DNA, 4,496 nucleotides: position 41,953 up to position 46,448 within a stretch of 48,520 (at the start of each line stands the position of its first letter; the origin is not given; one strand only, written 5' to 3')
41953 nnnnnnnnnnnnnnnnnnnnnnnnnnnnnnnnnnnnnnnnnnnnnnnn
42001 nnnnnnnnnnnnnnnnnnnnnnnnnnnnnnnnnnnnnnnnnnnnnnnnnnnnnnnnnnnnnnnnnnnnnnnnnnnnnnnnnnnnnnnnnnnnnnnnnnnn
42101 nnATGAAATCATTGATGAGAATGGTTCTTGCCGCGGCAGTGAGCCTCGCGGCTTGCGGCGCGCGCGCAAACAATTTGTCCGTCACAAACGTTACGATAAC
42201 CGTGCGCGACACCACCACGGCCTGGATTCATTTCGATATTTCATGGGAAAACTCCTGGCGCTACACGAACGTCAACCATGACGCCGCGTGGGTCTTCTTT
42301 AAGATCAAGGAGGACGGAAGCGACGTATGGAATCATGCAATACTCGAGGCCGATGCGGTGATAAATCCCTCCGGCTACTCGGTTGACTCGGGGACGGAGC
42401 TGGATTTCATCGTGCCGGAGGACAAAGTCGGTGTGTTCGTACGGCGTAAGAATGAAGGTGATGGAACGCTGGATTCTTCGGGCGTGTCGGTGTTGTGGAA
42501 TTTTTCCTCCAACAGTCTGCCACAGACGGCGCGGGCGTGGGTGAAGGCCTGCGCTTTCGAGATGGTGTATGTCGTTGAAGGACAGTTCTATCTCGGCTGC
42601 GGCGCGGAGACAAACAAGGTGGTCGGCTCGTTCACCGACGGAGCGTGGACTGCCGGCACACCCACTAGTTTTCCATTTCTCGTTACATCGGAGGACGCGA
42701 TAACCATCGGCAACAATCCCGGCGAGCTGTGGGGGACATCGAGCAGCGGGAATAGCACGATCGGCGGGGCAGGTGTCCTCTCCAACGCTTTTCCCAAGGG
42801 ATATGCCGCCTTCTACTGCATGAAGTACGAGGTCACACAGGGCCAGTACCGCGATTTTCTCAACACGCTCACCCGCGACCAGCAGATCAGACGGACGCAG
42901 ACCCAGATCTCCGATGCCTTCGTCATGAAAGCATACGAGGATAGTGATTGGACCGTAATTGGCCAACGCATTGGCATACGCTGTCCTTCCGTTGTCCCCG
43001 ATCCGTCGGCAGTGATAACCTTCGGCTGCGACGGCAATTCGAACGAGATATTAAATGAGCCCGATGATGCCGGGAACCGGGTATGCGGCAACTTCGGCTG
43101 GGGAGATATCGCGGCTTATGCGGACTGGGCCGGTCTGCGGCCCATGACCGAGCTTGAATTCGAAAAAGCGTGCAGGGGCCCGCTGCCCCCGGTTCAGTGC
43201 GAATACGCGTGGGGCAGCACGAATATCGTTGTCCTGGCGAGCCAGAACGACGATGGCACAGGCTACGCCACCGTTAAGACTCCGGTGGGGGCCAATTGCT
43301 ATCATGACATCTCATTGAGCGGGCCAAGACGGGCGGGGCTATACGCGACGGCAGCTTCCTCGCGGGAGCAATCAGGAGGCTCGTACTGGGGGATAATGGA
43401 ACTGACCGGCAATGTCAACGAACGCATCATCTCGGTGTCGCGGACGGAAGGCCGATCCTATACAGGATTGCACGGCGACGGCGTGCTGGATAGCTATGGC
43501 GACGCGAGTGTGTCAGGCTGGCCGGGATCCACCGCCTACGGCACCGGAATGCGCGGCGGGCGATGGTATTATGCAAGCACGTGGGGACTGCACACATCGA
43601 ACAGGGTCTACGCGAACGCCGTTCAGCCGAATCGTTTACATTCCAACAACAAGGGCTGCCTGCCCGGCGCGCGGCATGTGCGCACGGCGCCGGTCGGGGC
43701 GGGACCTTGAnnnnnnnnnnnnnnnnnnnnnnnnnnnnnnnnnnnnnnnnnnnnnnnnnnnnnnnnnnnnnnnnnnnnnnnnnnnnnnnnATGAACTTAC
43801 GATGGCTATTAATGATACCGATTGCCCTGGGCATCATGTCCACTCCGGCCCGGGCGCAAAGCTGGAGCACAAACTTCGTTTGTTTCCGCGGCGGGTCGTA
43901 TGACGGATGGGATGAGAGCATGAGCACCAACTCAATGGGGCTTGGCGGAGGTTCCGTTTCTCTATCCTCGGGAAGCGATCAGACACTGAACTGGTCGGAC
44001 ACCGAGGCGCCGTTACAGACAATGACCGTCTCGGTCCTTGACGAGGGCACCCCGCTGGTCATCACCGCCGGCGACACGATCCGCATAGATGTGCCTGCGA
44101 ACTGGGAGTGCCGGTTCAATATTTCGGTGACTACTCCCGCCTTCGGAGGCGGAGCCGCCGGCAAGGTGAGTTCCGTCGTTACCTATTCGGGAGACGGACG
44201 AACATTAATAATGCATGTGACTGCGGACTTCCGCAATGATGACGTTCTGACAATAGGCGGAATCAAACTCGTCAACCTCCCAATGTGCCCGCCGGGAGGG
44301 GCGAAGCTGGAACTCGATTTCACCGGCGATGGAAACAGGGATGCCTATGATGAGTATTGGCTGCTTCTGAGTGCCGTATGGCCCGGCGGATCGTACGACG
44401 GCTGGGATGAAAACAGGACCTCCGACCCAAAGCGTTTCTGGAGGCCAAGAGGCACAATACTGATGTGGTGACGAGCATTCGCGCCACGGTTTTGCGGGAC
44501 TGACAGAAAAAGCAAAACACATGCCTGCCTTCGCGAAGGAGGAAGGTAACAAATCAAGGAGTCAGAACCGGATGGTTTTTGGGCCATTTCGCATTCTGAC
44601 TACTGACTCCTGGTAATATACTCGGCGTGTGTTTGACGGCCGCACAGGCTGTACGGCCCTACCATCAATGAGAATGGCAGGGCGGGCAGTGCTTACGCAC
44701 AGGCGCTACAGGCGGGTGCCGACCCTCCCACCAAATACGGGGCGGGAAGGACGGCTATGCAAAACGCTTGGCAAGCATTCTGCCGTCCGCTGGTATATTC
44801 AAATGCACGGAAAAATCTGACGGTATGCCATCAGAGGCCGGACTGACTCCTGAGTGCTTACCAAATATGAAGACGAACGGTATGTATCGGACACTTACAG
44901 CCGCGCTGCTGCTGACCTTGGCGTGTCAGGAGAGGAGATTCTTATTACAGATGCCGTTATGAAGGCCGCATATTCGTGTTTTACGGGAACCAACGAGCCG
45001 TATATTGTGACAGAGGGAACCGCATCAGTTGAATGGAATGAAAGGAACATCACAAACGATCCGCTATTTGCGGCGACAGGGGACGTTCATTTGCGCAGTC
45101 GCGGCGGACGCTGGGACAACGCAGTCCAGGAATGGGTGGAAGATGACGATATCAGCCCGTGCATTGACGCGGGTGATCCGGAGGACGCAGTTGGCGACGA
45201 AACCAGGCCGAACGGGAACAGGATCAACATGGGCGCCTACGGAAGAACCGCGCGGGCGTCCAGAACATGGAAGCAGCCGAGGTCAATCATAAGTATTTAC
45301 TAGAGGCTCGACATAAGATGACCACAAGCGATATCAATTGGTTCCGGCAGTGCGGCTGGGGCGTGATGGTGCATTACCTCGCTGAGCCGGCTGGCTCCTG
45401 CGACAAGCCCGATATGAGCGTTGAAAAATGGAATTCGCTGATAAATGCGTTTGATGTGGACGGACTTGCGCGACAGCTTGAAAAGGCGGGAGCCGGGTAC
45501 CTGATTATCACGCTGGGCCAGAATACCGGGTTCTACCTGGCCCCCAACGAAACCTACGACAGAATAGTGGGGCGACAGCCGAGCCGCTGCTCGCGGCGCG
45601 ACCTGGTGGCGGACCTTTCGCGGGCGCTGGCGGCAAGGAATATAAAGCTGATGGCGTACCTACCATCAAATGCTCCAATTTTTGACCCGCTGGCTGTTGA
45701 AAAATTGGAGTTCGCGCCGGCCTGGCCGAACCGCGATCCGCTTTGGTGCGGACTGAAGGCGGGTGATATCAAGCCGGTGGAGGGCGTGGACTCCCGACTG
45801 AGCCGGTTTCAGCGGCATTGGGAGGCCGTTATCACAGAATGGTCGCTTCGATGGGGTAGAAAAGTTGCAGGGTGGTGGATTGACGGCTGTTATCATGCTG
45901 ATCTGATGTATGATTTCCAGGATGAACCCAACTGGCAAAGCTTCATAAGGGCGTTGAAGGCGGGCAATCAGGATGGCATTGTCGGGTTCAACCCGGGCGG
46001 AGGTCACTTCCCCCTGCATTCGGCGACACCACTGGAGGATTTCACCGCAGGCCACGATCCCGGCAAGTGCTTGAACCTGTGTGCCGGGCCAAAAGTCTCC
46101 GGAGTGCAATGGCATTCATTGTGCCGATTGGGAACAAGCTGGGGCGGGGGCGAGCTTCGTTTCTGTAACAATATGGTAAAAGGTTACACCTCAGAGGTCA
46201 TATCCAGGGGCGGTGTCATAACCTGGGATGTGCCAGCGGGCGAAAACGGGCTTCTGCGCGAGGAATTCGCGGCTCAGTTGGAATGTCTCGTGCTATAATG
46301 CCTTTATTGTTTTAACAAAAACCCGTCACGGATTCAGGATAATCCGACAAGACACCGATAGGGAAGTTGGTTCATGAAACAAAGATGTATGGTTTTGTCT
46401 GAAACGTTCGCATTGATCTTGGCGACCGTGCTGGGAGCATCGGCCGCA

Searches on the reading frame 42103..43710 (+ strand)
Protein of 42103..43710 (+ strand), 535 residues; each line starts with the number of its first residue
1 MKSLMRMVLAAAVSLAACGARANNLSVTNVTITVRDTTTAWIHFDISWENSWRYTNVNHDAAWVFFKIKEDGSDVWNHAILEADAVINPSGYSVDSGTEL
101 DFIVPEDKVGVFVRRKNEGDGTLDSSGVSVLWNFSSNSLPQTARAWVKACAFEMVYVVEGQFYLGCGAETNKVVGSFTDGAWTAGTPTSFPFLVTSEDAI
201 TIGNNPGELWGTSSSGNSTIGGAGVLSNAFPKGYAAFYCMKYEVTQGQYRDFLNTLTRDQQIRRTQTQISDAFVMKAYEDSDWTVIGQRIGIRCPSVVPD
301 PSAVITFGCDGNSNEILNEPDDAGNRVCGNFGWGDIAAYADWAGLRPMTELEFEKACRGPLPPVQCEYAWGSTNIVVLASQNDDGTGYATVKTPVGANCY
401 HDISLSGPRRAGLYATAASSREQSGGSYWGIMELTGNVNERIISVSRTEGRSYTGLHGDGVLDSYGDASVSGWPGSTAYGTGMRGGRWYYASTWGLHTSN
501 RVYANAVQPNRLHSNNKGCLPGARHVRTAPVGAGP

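Call 4: search_protein_families(library=pfam, proteins=[window:42103-43710:+], max_evalue=1)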
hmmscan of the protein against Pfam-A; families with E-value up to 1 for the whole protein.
window:42103-43710:+ (535 aa): 1 family
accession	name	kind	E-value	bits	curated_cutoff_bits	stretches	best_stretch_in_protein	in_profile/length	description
PF03781.23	FGE-sulfatase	-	4.7e-09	36.7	23.3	1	235-454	35-195/255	Sulfatase-modifying factor enzyme 1-like domain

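Call 10: search_protein_families(library=ncbifam, proteins=[window:42103-43710:+], max_evalue=1)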
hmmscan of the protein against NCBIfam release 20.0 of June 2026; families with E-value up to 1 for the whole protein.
window:42103-43710:+ (535 aa): 3 families
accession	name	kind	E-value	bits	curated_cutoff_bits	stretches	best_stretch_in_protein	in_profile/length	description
TIGR03525.2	GldK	equivalog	0.0024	17.2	350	1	235-275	67-108/408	T9SS ring complex lipoprotein PorK/GldK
TIGR00252.1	TIGR00252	hypoth_equivalog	0.12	12.3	69.05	1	96-147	36-86/123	YraN family protein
NF047847.2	SS_mature_LptM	equivalog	0.4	10.8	27.7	1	1-19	1-21/31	LPS translocon maturation chaperone LptM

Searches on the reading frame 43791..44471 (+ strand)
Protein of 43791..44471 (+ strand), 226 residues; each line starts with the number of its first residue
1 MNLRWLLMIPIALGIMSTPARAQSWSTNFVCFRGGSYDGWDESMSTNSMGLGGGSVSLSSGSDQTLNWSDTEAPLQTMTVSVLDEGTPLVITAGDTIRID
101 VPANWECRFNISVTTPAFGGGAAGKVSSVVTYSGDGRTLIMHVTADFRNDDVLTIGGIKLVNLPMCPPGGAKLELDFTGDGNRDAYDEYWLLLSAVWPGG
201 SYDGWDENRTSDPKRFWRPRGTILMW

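Call 4: search_protein_families(library=pfam, proteins=[window:43791-44471:+], max_evalue=1)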
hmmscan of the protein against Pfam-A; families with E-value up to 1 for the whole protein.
window:43791-44471:+ (226 aa): 1 family
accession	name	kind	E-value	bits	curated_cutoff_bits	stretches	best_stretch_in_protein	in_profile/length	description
PF18667.6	BppU_IgG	-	0.057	14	27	1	115-151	36-72/96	Baseplate upper protein immunoglobulin like domain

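Call 10: search_protein_families(library=ncbifam, proteins=[window:43791-44471:+], max_evalue=1)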
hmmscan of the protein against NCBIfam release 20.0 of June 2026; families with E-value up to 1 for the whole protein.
window:43791-44471:+ (226 aa): 0 families

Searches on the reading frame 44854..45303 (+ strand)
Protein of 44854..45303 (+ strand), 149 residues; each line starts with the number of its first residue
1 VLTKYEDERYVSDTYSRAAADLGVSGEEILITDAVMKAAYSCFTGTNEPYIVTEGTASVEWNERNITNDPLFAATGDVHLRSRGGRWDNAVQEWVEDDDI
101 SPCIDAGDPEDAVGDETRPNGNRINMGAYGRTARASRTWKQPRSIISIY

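Call 9: search_protein_families(library=pfam, proteins=[window:44854-45303:+], max_evalue=0.001)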
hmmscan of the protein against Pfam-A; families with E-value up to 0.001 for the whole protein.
window:44854-45303:+ (149 aa): 1 family
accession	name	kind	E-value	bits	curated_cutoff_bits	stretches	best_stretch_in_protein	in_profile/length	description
PF08480.16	Disaggr_assoc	-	4.2e-06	27.2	22.6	1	59-107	147-194/194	Disaggregatase related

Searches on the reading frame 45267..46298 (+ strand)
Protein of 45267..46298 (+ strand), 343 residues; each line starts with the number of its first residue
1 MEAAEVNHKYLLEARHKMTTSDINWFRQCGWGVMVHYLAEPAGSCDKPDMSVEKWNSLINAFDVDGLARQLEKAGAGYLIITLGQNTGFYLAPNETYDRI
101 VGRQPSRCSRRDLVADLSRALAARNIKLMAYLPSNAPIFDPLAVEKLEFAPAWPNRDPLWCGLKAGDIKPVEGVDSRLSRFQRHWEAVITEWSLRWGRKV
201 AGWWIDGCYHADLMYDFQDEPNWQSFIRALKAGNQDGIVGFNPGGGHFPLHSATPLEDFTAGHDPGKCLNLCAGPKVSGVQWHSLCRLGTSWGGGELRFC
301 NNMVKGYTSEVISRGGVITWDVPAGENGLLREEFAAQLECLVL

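Call 9: search_protein_families(library=pfam, proteins=[window:45267-46298:+], max_evalue=0.001)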
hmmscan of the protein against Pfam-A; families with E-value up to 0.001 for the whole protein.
window:45267-46298:+ (343 aa): 1 family
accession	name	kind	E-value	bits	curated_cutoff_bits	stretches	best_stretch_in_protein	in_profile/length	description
PF01120.23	Alpha_L_fucos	-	4.6e-06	26.8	25.2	1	60-338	92-333/345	Alpha-L-fucosidase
